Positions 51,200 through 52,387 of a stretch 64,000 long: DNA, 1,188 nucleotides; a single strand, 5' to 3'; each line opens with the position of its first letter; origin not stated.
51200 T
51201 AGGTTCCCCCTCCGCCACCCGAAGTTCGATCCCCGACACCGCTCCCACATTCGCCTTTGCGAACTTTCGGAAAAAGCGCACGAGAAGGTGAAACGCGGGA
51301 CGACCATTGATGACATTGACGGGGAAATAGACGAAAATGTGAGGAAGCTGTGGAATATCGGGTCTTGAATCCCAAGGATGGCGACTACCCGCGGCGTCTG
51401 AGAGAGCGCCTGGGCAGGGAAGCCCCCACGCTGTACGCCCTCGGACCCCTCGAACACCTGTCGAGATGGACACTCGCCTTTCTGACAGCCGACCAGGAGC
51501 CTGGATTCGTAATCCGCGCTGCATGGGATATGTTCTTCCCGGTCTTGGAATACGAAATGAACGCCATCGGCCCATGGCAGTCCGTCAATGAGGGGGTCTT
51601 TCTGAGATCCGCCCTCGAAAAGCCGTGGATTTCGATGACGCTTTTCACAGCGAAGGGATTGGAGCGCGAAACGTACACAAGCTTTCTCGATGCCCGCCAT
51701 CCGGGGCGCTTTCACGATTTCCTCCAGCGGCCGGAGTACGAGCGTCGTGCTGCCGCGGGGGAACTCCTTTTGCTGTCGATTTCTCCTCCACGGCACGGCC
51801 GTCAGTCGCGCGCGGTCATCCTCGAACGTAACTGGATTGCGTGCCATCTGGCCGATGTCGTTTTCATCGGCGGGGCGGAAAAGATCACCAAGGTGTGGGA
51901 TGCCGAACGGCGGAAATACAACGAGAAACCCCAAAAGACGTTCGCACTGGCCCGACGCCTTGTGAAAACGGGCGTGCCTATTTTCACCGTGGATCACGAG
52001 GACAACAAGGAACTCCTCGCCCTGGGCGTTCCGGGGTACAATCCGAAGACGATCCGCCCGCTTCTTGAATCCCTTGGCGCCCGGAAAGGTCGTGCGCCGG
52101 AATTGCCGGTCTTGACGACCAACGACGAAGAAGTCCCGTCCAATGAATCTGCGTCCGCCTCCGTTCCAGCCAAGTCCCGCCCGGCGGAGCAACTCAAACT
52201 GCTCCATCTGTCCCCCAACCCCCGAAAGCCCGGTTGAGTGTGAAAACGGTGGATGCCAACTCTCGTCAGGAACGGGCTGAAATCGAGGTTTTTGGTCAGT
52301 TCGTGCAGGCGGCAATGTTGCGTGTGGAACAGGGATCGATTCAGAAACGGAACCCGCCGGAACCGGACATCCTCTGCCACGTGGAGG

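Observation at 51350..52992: DprA/Smf-like SLOG-fold protein translationally coupled (TTGA) to an unknown protein inside the island: a possible nucleotide-sensing defense pair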

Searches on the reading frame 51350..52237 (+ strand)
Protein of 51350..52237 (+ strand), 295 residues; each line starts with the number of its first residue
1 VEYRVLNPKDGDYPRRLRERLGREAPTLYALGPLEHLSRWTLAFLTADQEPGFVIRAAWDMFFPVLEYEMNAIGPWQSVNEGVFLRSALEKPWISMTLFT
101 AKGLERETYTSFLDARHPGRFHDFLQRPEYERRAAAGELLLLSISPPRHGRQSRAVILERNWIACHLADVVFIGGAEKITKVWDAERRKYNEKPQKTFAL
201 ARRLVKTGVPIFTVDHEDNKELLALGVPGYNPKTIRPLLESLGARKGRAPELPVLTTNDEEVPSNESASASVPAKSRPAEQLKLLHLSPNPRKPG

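Call 4: search_protein_families(library=pfam, proteins=[window:51350-52237:+], max_evalue=1)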
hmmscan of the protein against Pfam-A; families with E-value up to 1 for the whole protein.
window:51350-52237:+ (295 aa): 0 families

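Call 5: search_protein_families(library=padloc, proteins=[window:51350-52237:+], max_evalue=1)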
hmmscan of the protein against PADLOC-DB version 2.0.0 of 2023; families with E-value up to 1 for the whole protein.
window:51350-52237:+ (295 aa): 1 family
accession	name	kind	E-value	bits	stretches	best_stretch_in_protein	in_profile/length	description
PDLC03927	PsyrA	-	8.1e-05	19.9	1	3-44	94-136/398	-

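Call 6: search_protein_families(library=ncbifam, proteins=[window:51350-52237:+], max_evalue=1)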
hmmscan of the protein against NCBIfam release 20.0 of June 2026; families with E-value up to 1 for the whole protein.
window:51350-52237:+ (295 aa): 1 family
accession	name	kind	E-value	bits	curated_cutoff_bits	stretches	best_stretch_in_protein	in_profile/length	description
NF007670.0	PRK10344.1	equivalog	0.1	12.6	150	1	85-132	38-85/92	DNA-binding transcriptional regulator SfsB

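Call 7: search_protein_families(library=phrogs, proteins=[window:51350-52237:+], max_evalue=1)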
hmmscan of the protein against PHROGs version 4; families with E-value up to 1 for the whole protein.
window:51350-52237:+ (295 aa): 0 families

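Call 8: find_homologous_proteins(query=window:51350-52234:+)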
Query window:51350-52234:+ (295 aa): 25 proteins with E <= 0.001 among 8000 candidates.
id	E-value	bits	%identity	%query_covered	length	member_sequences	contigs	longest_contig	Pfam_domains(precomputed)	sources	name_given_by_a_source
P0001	6.9e-197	671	100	100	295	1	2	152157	-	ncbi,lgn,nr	ncbi:MAG: hypothetical protein HYY13_00965 [Nitrospirae bacterium]|nr:hypothetical protein [Nitrospi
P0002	3.5e-112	393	67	84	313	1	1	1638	-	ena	-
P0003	1.1e-108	381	67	85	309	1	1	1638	-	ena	-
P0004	3.7e-104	366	64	84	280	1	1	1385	-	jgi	jgi:hypothetical protein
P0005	1.7e-100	354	58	99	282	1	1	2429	-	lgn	-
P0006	3.3e-99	350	58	97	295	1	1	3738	-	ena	-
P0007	4.0e-94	334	63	83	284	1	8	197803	-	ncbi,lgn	-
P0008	1.1e-88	316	54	97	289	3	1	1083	-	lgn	-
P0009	8.7e-86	306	64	71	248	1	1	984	-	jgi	jgi:hypothetical protein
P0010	1.7e-85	305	68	67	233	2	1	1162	-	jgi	jgi:hypothetical protein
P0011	1.1e-79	286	65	70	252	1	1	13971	-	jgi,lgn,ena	-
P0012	3.8e-78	281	62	68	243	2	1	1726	-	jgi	jgi:hypothetical protein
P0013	1.1e-74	270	60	67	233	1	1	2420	-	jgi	jgi:hypothetical protein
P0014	3.3e-70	255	62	63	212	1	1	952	-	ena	-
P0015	6.3e-68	248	62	61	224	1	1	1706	-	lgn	-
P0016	1.4e-58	217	47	84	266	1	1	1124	PF02481.22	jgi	jgi:predicted Rossmann fold nucleotide-binding protein DprA/Smf involved in DNA uptake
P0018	1.7e-57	213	46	84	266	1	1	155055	PF02481.22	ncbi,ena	-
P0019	5.9e-57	212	45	85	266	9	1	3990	PF02481.22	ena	-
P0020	1.1e-55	207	47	82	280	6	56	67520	PF02481.22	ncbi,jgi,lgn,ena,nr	ncbi:MAG TPA: hypothetical protein PLS59_10395 [Kiritimatiellia bacterium]|jgi:hypothetical protein|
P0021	1.2e-55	207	43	91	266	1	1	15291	PF02481.22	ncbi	-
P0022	1.3e-55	207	46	85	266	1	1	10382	PF02481.22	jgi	-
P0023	2.2e-54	203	44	97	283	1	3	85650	PF02481.22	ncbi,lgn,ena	-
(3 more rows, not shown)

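Call 17: find_encoding_contigs(protein=P0007, flank=6000, max_places=3)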
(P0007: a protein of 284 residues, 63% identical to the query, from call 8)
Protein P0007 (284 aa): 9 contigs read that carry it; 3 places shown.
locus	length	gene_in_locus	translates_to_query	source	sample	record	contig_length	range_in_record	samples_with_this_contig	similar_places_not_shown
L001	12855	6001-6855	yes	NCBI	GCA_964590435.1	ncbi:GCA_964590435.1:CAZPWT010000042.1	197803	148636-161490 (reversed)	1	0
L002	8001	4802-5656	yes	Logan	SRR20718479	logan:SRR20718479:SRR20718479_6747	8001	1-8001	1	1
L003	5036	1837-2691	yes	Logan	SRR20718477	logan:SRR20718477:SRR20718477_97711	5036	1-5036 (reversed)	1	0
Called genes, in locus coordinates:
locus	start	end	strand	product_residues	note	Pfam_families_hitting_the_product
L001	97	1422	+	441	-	PF00180:Iso_dh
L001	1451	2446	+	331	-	PF18864:AbiTii (faint), PF10137:CAP12-PCTIR_TIR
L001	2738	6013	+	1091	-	PF01170:UPF0020 (faint), PF02384:N6_Mtase, PF07669:Eco57I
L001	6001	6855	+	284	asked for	-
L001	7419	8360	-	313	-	PF07721:TPR_4 (faint), PF14559:TPR_19 (faint), PF17874:TPR_MalT, PF00515:TPR_1 (faint), PF07719:TPR_2 (faint), PF13424:TPR_12, PF24885:TPR_NPHP3 (weak), PF13424:TPR_12, +5 more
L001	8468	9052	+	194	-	-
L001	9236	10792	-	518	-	-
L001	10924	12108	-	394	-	PF13527:Acetyltransf_9, PF00583:Acetyltransf_1 (weak), PF13508:Acetyltransf_7 (weak), PF17668:Acetyltransf_17, PF13530:SCP2_2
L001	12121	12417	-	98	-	-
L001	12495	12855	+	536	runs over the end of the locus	PF17789:MG4 (faint), PF24107:DUF7382 (faint), PF13620:CarboxypepD_reg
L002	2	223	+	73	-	?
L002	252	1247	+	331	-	PF18864:AbiTii (faint), PF10137:CAP12-PCTIR_TIR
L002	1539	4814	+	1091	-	PF01170:UPF0020 (faint), PF02384:N6_Mtase, PF07669:Eco57I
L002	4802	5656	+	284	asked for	-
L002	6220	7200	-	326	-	PF07721:TPR_4 (faint), PF14559:TPR_19 (faint), PF17874:TPR_MalT, PF00515:TPR_1 (faint), PF07719:TPR_2 (faint), PF13424:TPR_12, PF24885:TPR_NPHP3 (weak), PF13424:TPR_12, +5 more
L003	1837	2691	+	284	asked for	-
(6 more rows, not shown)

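Call 18: find_encoding_contigs(protein=P0018, flank=6000, max_places=3)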
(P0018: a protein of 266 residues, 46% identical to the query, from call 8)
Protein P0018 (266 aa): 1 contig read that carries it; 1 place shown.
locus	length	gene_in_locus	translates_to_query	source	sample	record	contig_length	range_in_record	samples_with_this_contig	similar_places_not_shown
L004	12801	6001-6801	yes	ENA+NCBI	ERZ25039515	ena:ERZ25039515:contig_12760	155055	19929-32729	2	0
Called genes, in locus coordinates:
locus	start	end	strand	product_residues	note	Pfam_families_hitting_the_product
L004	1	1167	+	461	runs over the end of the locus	PF00675:Peptidase_M16, PF05193:Peptidase_M16_C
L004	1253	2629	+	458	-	PF00675:Peptidase_M16, PF05193:Peptidase_M16_C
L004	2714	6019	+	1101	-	PF01170:UPF0020 (weak), PF02384:N6_Mtase, PF20473:MmeI_Mtase (faint), PF07669:Eco57I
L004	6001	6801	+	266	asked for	PF02481:DNA_processg_A (weak)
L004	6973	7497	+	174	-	PF13668:Ferritin_2 (faint), PF02915:Rubrerythrin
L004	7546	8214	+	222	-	PF12654:DUF3786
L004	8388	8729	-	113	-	PF04020:Phage_holin_4_2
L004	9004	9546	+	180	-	PF12822:ECF_trnsprt (weak), PF02632:BioY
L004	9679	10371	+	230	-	PF00005:ABC_tran, PF13304:AAA_21 (faint)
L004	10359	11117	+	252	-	PF02361:CbiQ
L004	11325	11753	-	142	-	PF00072:Response_reg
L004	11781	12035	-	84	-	-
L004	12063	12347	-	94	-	-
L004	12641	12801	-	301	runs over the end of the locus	PF04015:DUF362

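Call 19: find_encoding_contigs(protein=P0020, flank=6000, max_places=4)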
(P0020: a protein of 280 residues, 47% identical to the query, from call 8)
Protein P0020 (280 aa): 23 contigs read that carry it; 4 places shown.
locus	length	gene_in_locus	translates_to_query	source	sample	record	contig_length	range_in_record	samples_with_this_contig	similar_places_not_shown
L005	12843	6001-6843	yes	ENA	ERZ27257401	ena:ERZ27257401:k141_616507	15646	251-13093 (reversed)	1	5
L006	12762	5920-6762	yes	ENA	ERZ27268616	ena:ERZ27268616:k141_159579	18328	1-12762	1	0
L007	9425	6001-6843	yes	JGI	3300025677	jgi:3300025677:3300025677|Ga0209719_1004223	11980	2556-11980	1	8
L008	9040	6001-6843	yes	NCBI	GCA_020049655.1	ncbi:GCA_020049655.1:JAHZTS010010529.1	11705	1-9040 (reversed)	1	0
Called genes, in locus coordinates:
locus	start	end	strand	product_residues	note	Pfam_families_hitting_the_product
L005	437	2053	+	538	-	PF01844:HNH (weak)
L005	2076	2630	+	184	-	PF14338:Mrr_N (weak)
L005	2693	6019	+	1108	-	PF02384:N6_Mtase (weak), PF07669:Eco57I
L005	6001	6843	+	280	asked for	PF02481:DNA_processg_A (faint)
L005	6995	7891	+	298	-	PF06114:Peptidase_M78 (weak)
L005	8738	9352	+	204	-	-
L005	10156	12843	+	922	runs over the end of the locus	PF20464:MmeI_N, PF20465:MmeI_hel, PF02384:N6_Mtase (weak), PF20473:MmeI_Mtase, PF20466:MmeI_TRD, PF20467:MmeI_C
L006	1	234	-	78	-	?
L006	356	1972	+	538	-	PF01844:HNH (weak)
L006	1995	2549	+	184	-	PF14338:Mrr_N (weak)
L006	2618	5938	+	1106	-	PF02384:N6_Mtase (weak), PF07669:Eco57I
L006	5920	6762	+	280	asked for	PF02481:DNA_processg_A (faint)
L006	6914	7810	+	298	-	PF06114:Peptidase_M78 (weak)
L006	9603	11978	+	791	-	PF00270:DEAD, PF04851:ResIII, PF18766:SWI2_SNF2, PF08463:EcoEI_R_C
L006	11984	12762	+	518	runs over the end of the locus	PF12161:HsdM_N, PF01170:UPF0020 (faint), PF02384:N6_Mtase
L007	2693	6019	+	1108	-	PF02384:N6_Mtase (weak), PF07669:Eco57I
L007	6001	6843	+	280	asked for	PF02481:DNA_processg_A (faint)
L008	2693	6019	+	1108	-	PF02384:N6_Mtase (weak), PF07669:Eco57I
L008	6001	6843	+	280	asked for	PF02481:DNA_processg_A (faint)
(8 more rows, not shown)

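Call 21: predict_structure(alignment_id=A1)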
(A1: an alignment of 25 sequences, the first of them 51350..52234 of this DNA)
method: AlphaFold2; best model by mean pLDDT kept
length: 295 residues; sequences in the alignment: 25
mean_pLDDT: 88.4   pTM: 0.81
mean pLDDT of the five models: 88.4, 87.6, 87.0, 86.4, 86.2
residues with pLDDT >= 90: 227; 70-90: 21; 50-70: 31; < 50: 16
segments of 3 or more residues with pLDDT < 50: 267-278
pLDDT, mean of each block of 10 residues (from residue 1): 94 97 98 96 94 93 97 93 94 96 96 83 82 94 97 94 98 96 95 95 97 98 98 98 93 60 52 46 53 58
secondary structure, 60 per line:
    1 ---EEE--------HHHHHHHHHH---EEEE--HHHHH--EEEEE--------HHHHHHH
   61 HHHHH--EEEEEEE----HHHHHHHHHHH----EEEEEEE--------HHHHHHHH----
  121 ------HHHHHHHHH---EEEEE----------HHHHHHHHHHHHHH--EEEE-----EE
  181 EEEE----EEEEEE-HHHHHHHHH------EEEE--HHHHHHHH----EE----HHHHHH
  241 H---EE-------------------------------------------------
elements in order: E4-6 H15-24 E28-31 H34-38 E41-45 H54-65 E68-74 H79-89 E94-100 H109-116 H127-135 E139-143 H154-167 E170-173 E179-184 E189-194 H196-204 E211-214 H217-224 H235-241

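Call 25: fold_search(model_id=the predicted structure, library=pdb)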
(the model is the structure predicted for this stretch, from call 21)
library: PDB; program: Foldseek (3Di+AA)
matches with E <= 10: 1064; with E <= 0.001: 15
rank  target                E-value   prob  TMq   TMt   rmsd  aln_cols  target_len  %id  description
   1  3uqz_C                9.0e-10  1.00  0.57  0.59   4.0       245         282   14  X-ray structure of DNA processing protein A (DprA) from Streptococcus pneumoniae (released 2012-08-29)
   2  3maj                  1.5e-09  1.00  0.56  0.48   4.4       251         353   15  Crystal structure of putative DNA processing protein DprA from Rhodopseudomonas palustris CGA009 (released 2010-05-12)
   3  3uqz_B                2.2e-09  1.00  0.57  0.60   4.0       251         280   14  X-ray structure of DNA processing protein A (DprA) from Streptococcus pneumoniae (released 2012-08-29)
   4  8zva                  2.2e-09  1.00  0.55  0.53   6.1       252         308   15  structure of ShosA from E.coli APEC O1 (released 2025-04-09)
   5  3uqz_A                5.2e-09  1.00  0.56  0.58   6.0       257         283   13  X-ray structure of DNA processing protein A (DprA) from Streptococcus pneumoniae (released 2012-08-29)
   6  4ljl_A                1.0e-08  1.00  0.55  0.72   5.2       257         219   15  Structural insights into the unique single-stranded DNA binding mode of DNA processing protein A from Helicobacter pyl (released 2014-01-01)
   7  5mll_A                1.2e-08  1.00  0.56  0.74   4.5       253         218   15  Structure of HpDprA at 1.9 Angstroms resolution (released 2017-12-20)
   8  4ljk_A                1.2e-08  1.00  0.53  0.70   5.4       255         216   15  Structural insights into the unique single-stranded DNA binding mode of DNA processing protein A from Helicobacter pyl (released 2014-01-01)
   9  4ljr_A                3.4e-08  1.00  0.55  0.74   4.7       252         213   15  Structural insights into the unique single-stranded DNA binding mode of DNA processing protein A from Helicobacter pyl (released 2014-01-01)
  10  4ljk_G                3.9e-08  1.00  0.55  0.73   4.4       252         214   14  Structural insights into the unique single-stranded DNA binding mode of DNA processing protein A from Helicobacter pyl (released 2014-01-01)
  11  4ljk_B                3.9e-08  1.00  0.55  0.72   5.1       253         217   16  Structural insights into the unique single-stranded DNA binding mode of DNA processing protein A from Helicobacter pyl (released 2014-01-01)
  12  5mll_B                4.9e-08  1.00  0.57  0.74   4.4       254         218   15  Structure of HpDprA at 1.9 Angstroms resolution (released 2017-12-20)
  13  4ljk_F                4.9e-08  1.00  0.55  0.72   4.4       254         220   15  Structural insights into the unique single-stranded DNA binding mode of DNA processing protein A from Helicobacter pyl (released 2014-01-01)
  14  4ljk_D                3.0e-07  1.00  0.53  0.70   5.3       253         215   16  Structural insights into the unique single-stranded DNA binding mode of DNA processing protein A from Helicobacter pyl (released 2014-01-01)
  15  2nx2                  1.4e-05  1.00  0.34  0.51   7.6       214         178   13  Crystal structure of protein ypsA from Bacillus subtilis, Pfam DUF1273 (released 2006-12-19)
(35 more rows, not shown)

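Call 28: find_encoding_contigs(protein=P0023, flank=6000, max_places=2)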
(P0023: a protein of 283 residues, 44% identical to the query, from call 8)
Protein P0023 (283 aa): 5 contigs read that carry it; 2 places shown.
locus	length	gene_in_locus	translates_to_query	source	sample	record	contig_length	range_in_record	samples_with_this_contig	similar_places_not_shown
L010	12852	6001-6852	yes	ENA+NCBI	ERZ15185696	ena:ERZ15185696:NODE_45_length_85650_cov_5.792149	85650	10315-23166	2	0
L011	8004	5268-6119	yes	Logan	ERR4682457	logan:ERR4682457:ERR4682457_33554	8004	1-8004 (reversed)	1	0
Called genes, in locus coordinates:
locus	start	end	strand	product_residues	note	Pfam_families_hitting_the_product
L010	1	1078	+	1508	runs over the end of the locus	PF00310:GATase_2, PF04898:Glu_syn_central, PF01645:Glu_synthase, PF01493:GXGXG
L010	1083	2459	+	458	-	PF14691:Fer4_20, PF00070:Pyr_redox (faint), PF07992:Pyr_redox_2, PF13450:NAD_binding_8 (weak)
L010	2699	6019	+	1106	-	PF02384:N6_Mtase, PF07669:Eco57I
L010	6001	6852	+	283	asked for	PF02481:DNA_processg_A (faint)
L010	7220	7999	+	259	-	PF09694:Gcw_chp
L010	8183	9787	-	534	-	PF06418:CTP_synth_N, PF00117:GATase, PF07722:Peptidase_C26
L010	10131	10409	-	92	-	PF13619:KTSC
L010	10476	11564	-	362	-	PF00350:Dynamin_N (weak), PF01926:MMR_HSR1, PF02421:FeoB_N (weak), PF04548:AIG1 (weak), PF07650:KH_2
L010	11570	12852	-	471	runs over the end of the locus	PF00753:Lactamase_B, PF23023:Anti-Pycsar_Apyc1 (faint), PF12706:Lactamase_B_2, PF16661:Lactamase_B_6, PF10996:Beta-Casp, PF07521:RMMBL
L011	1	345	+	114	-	?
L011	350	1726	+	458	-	PF14691:Fer4_20, PF00070:Pyr_redox (faint), PF07992:Pyr_redox_2, PF13450:NAD_binding_8 (weak)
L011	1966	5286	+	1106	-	PF02384:N6_Mtase, PF07669:Eco57I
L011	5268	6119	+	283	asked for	PF02481:DNA_processg_A (faint)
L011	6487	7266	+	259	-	PF09694:Gcw_chp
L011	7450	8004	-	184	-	?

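Call 31: search_solved_structures(query=A1, max_evalue=10, show_alignments=3)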
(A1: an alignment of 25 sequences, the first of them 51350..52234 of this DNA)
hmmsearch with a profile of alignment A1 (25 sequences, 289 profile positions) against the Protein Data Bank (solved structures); distinct sequences matched with E-value up to 10: 6.
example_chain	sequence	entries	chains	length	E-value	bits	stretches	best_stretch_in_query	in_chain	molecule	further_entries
5mll_A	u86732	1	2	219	0.0068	18.6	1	154-205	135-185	DNA processing chain A (DprA)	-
4ljr_A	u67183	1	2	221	0.007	18.6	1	154-205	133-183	DNA processing chain A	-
4ljk_A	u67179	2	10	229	0.0075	18.5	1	154-205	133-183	DNA processing chain A (DprA)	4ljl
3j79_b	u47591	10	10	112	0.5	12.5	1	187-266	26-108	60S ribosomal protein eL36 | 60S ribosomal protein L36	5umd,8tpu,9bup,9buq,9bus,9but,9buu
8zva_A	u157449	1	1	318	0.53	12.4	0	3-51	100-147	DNA processing protein DprA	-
9vzo_A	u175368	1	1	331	0.57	12.3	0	3-51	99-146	DprA-like antitoxin protein ShosA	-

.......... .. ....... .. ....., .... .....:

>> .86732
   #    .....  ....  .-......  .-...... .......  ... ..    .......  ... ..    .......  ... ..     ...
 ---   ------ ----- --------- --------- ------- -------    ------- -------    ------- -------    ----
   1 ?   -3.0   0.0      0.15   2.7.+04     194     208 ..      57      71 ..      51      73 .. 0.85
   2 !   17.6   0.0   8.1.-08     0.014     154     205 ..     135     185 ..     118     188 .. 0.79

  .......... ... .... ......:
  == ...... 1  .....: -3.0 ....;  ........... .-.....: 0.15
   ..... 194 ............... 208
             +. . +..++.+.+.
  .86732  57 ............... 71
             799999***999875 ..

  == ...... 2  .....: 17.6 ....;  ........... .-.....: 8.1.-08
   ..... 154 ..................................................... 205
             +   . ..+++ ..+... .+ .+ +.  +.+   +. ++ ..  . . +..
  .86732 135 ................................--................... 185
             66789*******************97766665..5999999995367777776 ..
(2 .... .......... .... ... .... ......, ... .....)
